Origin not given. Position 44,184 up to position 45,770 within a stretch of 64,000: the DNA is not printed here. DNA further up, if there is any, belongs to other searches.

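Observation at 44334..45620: Antisense 428-aa coiled-coil protein with a Rossmann- or flavodoxin-like C-terminal domain, embedded in the rightward operon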

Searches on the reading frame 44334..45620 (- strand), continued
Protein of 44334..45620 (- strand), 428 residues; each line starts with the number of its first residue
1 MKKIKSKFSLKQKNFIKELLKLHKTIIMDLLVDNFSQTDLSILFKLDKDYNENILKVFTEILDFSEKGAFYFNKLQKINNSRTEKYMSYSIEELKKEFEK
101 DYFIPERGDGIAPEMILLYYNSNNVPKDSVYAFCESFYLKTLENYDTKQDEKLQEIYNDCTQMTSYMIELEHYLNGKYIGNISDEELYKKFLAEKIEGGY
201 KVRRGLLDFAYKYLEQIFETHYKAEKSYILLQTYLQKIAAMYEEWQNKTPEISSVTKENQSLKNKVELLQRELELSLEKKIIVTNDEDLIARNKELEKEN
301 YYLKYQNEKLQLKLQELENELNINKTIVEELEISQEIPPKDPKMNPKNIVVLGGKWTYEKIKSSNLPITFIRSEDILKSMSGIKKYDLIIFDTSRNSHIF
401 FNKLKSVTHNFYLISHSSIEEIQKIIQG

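Call 31: search_protein_families(library=pfam, proteins=[P0080, P0081, P0088, P0091, P0092, P0101, P0103, P0109, P0137, P0147], max_evalue=0.01)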
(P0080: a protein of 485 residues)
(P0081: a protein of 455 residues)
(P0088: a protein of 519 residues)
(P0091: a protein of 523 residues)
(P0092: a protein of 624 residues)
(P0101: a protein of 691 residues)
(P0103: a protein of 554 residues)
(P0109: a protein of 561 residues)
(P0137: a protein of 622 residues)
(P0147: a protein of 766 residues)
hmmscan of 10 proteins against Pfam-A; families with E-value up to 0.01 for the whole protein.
P0080 (485 aa): 0 families

P0081 (455 aa): 0 families

P0088 (519 aa): 11 families
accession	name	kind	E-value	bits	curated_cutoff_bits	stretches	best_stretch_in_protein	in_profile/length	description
PF17675.6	APG6_N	-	2.4e-05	25.2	45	1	322-407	8-95/132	Apg6 coiled-coil region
PF11932.13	DUF3450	-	0.00012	22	32.6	1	327-406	20-99/241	Protein of unknown function (DUF3450)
PF14662.11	KASH_CCD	-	0.00035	21.1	43.3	1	334-407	44-116/191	Coiled-coil region of CCDC155 or KASH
PF04108.17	ATG17_like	-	0.00036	20.6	43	1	320-427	11-109/355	Autophagy protein ATG17-like domain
PF06785.16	UPF0242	-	0.00042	20.9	33.5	1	323-418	52-136/194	Uncharacterised protein family (UPF0242) N-terminus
PF08614.16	ATG16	-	0.0014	19.2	33.7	1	324-412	82-170/200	Autophagy protein 16 (ATG16)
PF12709.12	Fungal_TACC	-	0.0016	19.3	27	1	338-382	28-76/77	Fungal Transforming acidic coiled-coil (TACC) proteins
PF13863.11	DUF4200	-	0.0036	18.1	29.7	1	329-414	16-101/119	Domain of unknown function (DUF4200)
PF25764.1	KIF21A_4th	-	0.0053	16.9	33.1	0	328-423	47-140/183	KIF21A-like domain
PF07888.16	CALCOCO1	-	0.0064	15.9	36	1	339-425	61-143/496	Calcium binding and coiled-coil domain (CALCOCO1) like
PF11559.13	ADIP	-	0.0088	16.6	34.3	0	339-407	54-122/151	Afadin- and alpha -actinin-Binding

P0091 (523 aa): 1 family
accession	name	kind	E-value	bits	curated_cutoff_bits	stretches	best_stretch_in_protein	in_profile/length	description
PF10087.14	DUF2325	-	2.2e-05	25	33.6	1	432-514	2-91/94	Uncharacterized protein conserved in bacteria (DUF2325)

P0092 (624 aa): 3 families
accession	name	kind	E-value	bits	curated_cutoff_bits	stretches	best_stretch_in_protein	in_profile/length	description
PF10087.14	DUF2325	-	2.9e-06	27.8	33.6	1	533-613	2-91/94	Uncharacterized protein conserved in bacteria (DUF2325)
PF14662.11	KASH_CCD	-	0.00066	20.2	43.3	1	428-508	17-97/191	Coiled-coil region of CCDC155 or KASH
PF13851.11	GAS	-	0.0023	17.8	32.3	1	425-509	39-123/200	Growth-arrest specific micro-tubule binding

P0101 (691 aa): 10 families
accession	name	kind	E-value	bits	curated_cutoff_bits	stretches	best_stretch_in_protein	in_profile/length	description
PF08238.18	Sel1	-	2.8e-53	176.9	30.7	6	126-159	2-36/36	Sel1 repeat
PF23310.1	TPR_27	-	1.3e-14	54.3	27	1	99-148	36-85/110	Plant tetratrico peptide repeats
PF13424.12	TPR_12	-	1.1e-05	25.9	30.1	0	388-405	16-33/77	Tetratricopeptide repeat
PF24722.1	DUF7674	-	0.00053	20.5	27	0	353-398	47-96/111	Domain of unknown function (DUF7674)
PF13428.12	TPR_14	-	0.00065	20.6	23.5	0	236-261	6-31/44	Tetratricopeptide repeat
PF00515.34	TPR_1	-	0.0011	19.1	27.8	0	387-403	13-29/34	Tetratricopeptide repeat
PF07719.23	TPR_2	-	0.0022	18.4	27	0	387-403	13-29/34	Tetratricopeptide repeat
PF25060.1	ARM_TT21_2nd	-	0.0025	17.8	27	0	353-438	70-156/270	Tetratricopeptide repeat protein 21 second ARM domain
PF13176.12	TPR_7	-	0.0043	17.5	27.9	0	236-261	4-29/36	Tetratricopeptide repeat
PF01535.26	PPR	-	0.0073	16.9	25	0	384-405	9-30/31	PPR repeat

P0103 (554 aa): 1 family
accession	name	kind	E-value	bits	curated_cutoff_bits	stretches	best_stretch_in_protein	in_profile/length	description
PF10087.14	DUF2325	-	2.3e-05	25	33.6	1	458-533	1-83/94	Uncharacterized protein conserved in bacteria (DUF2325)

P0109 (561 aa): 0 families

P0137 (622 aa): 1 family
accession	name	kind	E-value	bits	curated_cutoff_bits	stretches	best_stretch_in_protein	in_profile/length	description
PF10087.14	DUF2325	-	1.1e-09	38.7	33.6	1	532-610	3-90/94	Uncharacterized protein conserved in bacteria (DUF2325)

P0147 (766 aa): 1 family
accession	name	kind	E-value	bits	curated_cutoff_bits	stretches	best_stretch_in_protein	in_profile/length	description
PF10087.14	DUF2325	-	0.00078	20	33.6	1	677-753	1-85/94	Uncharacterized protein conserved in bacteria (DUF2325)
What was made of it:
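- P0137 is above the Pfam gathering score (38.7 against 33.6 bits, call 31).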

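Call 36: find_related_loci(query=A1, collection=genome_contigs, flank=8000)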
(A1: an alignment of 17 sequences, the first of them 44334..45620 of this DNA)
Query A1 (428 aa) in genome_contigs; peptide patterns used: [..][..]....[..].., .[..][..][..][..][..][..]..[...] (x = any residue, [..] = any of these).
600 stretches matched a pattern, but none encodes a relative of the query by tblastn (E <= 1e-3).
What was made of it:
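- Tried and rejected: The first genome_contigs scan found nothing because one pattern was over-degenerate (call 36).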

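Call 37: find_related_loci(query=A1, collection=viral_contigs, flank=8000)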
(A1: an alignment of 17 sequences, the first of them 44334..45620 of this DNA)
Query A1 (428 aa) in viral_contigs; peptide patterns used: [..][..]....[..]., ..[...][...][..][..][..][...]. (x = any residue, [..] = any of these).
71 stretches matched a pattern; 3 encode a relative of the query (tblastn E <= 1e-3); 3 distinct loci.
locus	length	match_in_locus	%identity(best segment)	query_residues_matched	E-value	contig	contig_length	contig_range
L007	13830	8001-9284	89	1-428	0e+0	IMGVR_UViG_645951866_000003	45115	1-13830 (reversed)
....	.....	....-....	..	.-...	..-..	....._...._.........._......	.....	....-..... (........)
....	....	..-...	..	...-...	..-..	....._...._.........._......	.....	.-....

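Call 45: find_homologous_proteins(query=A1, max_evalue=0.00001)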
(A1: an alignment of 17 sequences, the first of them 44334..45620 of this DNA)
Query A1 (17 sequences) (428 aa, profile of the alignment): 11 proteins with E <= 0.00001 among 8000 candidates.
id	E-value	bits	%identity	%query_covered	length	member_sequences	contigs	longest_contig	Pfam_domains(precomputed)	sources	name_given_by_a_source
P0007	1.3e-163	563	30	99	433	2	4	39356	-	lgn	-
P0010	2.1e-150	520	30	99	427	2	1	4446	-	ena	-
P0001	3.7e-150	519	95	100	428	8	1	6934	-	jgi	-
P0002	9.1e-148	511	89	100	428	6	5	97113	-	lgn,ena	-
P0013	5.4e-141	489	33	31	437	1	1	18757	-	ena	-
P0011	6.0e-141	489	33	31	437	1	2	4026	-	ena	-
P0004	2.3e-118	414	31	100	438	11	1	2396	-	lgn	-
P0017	6.6e-113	396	37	31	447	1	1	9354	-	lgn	-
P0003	2.0e-90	322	100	62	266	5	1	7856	-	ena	-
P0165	1.3e-78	283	38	30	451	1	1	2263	-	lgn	-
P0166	3.9e-68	249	99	54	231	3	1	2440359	-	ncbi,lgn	ncbi:hypothetical protein ACEXAJ_07885 [Fusobacterium necrophorum subsp. funduliforme]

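Call 53: find_encoding_contigs(protein=P0017, flank=8000, max_places=3)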
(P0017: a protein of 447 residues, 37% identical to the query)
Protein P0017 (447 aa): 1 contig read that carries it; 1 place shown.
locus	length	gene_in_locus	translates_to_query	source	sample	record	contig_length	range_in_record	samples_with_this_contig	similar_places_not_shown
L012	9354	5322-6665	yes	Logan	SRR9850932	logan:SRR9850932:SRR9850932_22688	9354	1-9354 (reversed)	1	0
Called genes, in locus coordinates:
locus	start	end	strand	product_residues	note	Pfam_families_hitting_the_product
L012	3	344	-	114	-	?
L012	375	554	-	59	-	-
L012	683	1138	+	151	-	-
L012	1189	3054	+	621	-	PF04851:ResIII, PF00270:DEAD, PF18766:SWI2_SNF2, PF00271:Helicase_C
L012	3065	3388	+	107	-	-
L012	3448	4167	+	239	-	PF04434:SWIM (weak)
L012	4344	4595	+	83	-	-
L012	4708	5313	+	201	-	-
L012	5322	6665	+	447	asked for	-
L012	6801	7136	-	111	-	-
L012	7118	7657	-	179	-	PF01464:SLT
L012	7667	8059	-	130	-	PF20492:ERM_helical (weak)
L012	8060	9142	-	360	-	PF00078:RVT_1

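Call 54: find_encoding_contigs(protein=P0015, flank=8000, max_places=3)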
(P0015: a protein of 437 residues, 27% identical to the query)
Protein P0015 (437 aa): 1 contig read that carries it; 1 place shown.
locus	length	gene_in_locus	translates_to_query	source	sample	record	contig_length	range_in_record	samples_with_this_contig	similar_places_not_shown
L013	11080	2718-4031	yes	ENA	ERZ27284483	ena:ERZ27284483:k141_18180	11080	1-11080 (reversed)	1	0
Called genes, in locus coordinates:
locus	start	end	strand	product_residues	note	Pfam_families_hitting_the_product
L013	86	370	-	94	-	-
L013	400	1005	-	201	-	PF07007:LprI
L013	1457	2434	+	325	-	PF01207:Dus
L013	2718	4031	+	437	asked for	-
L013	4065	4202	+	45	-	-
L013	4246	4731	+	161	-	PF04074:DUF386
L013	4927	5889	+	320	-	PF02016:Peptidase_S66, PF17676:Peptidase_S66C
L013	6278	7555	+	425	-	PF02321:OEP (faint)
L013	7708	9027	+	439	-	PF00364:Biotin_lipoyl (faint), PF25984:BSH_YknX (faint), PF25990:Beta-barrel_YknX, PF25967:RND-MFP_C, PF25975:CzcB_C (weak), PF25989:YknX_C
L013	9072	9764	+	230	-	PF02463:SMC_N (faint), PF00005:ABC_tran, PF13304:AAA_21 (faint)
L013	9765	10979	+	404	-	PF12704:MacB_PCD, PF02687:FtsX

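Call 55: find_encoding_contigs(protein=P0008, flank=10000, max_places=3)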
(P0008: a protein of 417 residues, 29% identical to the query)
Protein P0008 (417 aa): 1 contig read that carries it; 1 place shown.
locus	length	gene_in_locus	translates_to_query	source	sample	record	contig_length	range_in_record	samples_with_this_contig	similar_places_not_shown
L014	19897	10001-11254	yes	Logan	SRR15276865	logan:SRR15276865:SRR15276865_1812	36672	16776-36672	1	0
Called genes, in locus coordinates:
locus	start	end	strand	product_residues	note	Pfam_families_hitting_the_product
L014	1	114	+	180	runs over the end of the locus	-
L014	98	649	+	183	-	PF02075:RuvC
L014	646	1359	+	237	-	-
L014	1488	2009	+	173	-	-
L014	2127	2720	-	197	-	PF00589:Phage_integrase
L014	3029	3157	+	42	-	-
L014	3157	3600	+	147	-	-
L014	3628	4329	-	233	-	-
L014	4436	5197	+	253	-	-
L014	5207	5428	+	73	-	PF21825:Sequestin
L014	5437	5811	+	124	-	-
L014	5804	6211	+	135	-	-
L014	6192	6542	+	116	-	-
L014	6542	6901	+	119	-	-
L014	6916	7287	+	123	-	-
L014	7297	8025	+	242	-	-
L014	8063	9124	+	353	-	-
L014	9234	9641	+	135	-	-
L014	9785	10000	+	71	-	-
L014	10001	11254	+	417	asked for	-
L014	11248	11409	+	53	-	-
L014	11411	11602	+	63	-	-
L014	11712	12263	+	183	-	PF03496:ADPrib_exo_Tox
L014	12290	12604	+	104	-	-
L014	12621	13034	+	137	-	-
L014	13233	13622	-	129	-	-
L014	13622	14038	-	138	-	-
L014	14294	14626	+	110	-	-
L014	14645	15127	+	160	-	-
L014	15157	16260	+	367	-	PF04055:Radical_SAM, PF13353:Fer4_12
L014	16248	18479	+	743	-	PF04055:Radical_SAM (weak), PF13186:SPASM (faint), PF04055:Radical_SAM, PF13353:Fer4_12 (weak)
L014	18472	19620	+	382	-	PF04055:Radical_SAM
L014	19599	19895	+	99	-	?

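Call 63: search_dna_similar(query=window:44334-45620:-, collection=phages, mode=protein, max_evalue=0.001, max_rows=40)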
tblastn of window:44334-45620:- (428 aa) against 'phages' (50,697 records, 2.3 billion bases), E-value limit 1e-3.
Records with a match: 1; places in all: 1; records where one place covers at least 80% of the query: 1.
Best place of each record, by identity: 95-99% 1.
By first word of the organism name: Fusobacterium 1.
By host as written in the record: Fusobacterium necrophorum subsp. necrophorum strain FN37 1.
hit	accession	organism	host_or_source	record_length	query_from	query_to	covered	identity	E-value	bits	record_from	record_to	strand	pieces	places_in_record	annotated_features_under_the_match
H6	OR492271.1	Fusobacterium phage phiFN37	Fusobacterium necrophorum subsp. ...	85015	14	428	97%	98.3%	0e+0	734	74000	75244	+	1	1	hypothetical protein | DNA helicase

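Call 64: search_dna_similar(query=window:44334-45620:-, collection=plasmids, mode=protein, max_evalue=0.001, max_rows=40)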
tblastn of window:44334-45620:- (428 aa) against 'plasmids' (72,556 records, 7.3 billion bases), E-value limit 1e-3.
No match.

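Call 65: search_dna_similar(query=P0007, collection=phages, mode=protein, max_evalue=0.01, max_rows=30)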
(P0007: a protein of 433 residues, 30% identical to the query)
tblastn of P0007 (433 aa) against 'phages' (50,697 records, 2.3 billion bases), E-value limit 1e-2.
Records with a match: 1; places in all: 1; records where one place covers at least 80% of the query: 1.
Best place of each record, by identity: <60% 1.
By first word of the organism name: Fusobacterium 1.
By host as written in the record: Fusobacterium necrophorum subsp. necrophorum strain FN37 1.
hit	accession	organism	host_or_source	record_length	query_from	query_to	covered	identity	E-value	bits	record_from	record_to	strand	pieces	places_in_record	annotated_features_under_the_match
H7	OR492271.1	Fusobacterium phage phiFN37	Fusobacterium necrophorum subsp. ...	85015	1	429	99%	29.4%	2e-21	103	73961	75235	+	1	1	hypothetical protein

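Call 66: search_dna_similar(query=P0091, collection=phages, mode=protein, max_evalue=0.01, max_rows=30)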
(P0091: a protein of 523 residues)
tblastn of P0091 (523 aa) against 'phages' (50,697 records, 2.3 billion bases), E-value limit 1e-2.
No match.
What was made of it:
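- Tried and rejected: tblastn against 50,697 phage genomes found only phiFN37, and against 72,556 plasmids found nothing (calls 63-66).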

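Call 77: fold_search(model_id=the predicted structure, library=viral)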
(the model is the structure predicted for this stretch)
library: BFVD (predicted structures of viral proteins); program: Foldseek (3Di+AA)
matches with E <= 10: 313; with E <= 0.001: 1
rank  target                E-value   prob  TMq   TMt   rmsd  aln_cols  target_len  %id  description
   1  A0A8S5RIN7            4.5e-04  0.95  0.18  0.16  42.8       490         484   17  DUF2325 domain-containing protein [virus sp. ctHG14]
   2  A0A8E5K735            6.0e-02  0.99  0.14  0.13   3.7        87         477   10  (no name in the UniProt tables at hand)
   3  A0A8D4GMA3            1.0e-01  0.99  0.17  0.26  11.7       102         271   19  (no name in the UniProt tables at hand)
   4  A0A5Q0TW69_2          2.0e-01  0.09  0.11  0.05  30.0       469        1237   11  RNA-dependent RNA polymerase [Kerstinbo virus]
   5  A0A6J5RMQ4            2.2e-01  0.98  0.16  0.27   9.6       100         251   19  Uncharacterized protein [uncultured Caudovirales phage]
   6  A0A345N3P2            2.3e-01  0.77  0.14  0.08   5.9        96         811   20  (no name in the UniProt tables at hand)
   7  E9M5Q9                2.9e-01  0.41  0.10  0.04  12.1        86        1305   14  Tegument protein/FGARAT [Cricetid gammaherpesvirus 2]
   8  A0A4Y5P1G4            3.6e-01  0.63  0.14  0.42  10.2       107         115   12  Uncharacterized protein [Pantoea phage vB_PagS_AAS21]
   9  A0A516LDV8            3.9e-01  0.05  0.10  0.08  35.3       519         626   14  (no name in the UniProt tables at hand)
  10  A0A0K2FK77            4.3e-01  0.38  0.15  0.25  14.6       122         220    9  (no name in the UniProt tables at hand)
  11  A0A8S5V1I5            4.8e-01  0.82  0.13  0.32   3.9        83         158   18  Bacterial dnaA protein [Myoviridae sp. ctJ2i1]
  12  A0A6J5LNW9            4.8e-01  0.63  0.13  0.41   9.2        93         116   18  Uncharacterized protein [uncultured Caudovirales phage]
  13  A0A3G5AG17            5.1e-01  0.08  0.07  0.09  11.8        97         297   16  Uncharacterized protein [Hyperionvirus sp.]
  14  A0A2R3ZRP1            5.7e-01  0.69  0.16  0.45  12.6       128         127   14  (no name in the UniProt tables at hand)
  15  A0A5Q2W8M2            6.0e-01  0.18  0.10  0.08  11.6        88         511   10  (no name in the UniProt tables at hand)
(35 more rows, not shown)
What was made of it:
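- On DUF2325 (Pfam PF10087): The top BFVD hit is annotated as DUF2325 (call 77).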

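Call 79: search_solved_structures(query=P0137, max_evalue=10)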
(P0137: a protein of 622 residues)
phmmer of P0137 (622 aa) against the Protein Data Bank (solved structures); distinct sequences matched with E-value up to 10: 6.
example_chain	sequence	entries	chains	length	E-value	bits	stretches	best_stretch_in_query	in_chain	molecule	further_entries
9rx4_L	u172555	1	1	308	0.059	15.3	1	472-526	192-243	Nuclear receptor-binding factor 2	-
9wt3_A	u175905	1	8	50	0.48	12.3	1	473-506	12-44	Nuclear receptor-binding factor 2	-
5yr0_B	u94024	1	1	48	0.72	11.7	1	447-483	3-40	UV radiation resistance associated protein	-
6oei_A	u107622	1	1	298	0.93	11.3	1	446-518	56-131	Spindle pole body component SPC42,Sigma-54-dependent transcriptional regulator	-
8fed_C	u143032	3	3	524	1.1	11.1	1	337-503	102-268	MCE-family protein MCE1c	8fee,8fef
6pfp_A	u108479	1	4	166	1.1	11.1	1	419-492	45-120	Myosin-7 fused to GP7 and EB1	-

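Call 83: find_related_loci(query=A1, collection=metagenome_contigs, flank=7000)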
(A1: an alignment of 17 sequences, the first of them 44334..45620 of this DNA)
Query A1 (428 aa) in metagenome_contigs; peptide patterns used: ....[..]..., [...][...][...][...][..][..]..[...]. (x = any residue, [..] = any of these).
251 stretches matched a pattern; 78 encode a relative of the query (tblastn E <= 1e-3); 78 distinct loci.
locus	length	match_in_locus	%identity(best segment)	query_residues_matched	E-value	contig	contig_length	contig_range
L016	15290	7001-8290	31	1-425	3e-40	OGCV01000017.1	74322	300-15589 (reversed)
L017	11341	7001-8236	32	1-406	3e-37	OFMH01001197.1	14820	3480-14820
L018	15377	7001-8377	31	1-418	6e-37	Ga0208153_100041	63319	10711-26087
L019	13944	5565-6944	30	4-418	9e-37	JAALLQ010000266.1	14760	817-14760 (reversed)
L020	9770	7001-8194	32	1-406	1e-36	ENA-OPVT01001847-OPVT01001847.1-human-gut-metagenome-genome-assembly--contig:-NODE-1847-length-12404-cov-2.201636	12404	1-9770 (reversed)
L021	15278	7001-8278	31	5-427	5e-33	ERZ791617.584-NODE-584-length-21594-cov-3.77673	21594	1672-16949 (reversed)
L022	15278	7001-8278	31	5-427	2e-31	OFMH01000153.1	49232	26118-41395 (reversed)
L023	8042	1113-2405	30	1-427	1e-31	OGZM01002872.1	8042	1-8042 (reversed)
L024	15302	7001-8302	30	1-424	3e-29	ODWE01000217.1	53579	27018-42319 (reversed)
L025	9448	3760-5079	32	1-425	4e-29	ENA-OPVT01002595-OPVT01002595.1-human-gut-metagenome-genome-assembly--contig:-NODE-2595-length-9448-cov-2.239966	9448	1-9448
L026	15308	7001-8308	29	1-428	5e-29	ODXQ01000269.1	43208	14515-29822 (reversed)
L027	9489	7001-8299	28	1-424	2e-27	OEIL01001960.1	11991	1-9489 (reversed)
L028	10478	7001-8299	29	1-424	2e-27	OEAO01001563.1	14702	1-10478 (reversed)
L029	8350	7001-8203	29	1-395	2e-27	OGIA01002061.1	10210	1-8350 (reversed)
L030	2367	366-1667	29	1-424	1e-26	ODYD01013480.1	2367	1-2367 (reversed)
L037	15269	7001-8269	28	16-424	1e-24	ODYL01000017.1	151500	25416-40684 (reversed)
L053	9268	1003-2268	29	16-423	1e-21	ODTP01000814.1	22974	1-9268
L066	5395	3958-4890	28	113-406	9e-16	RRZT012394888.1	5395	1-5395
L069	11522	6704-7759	28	90-425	1e-14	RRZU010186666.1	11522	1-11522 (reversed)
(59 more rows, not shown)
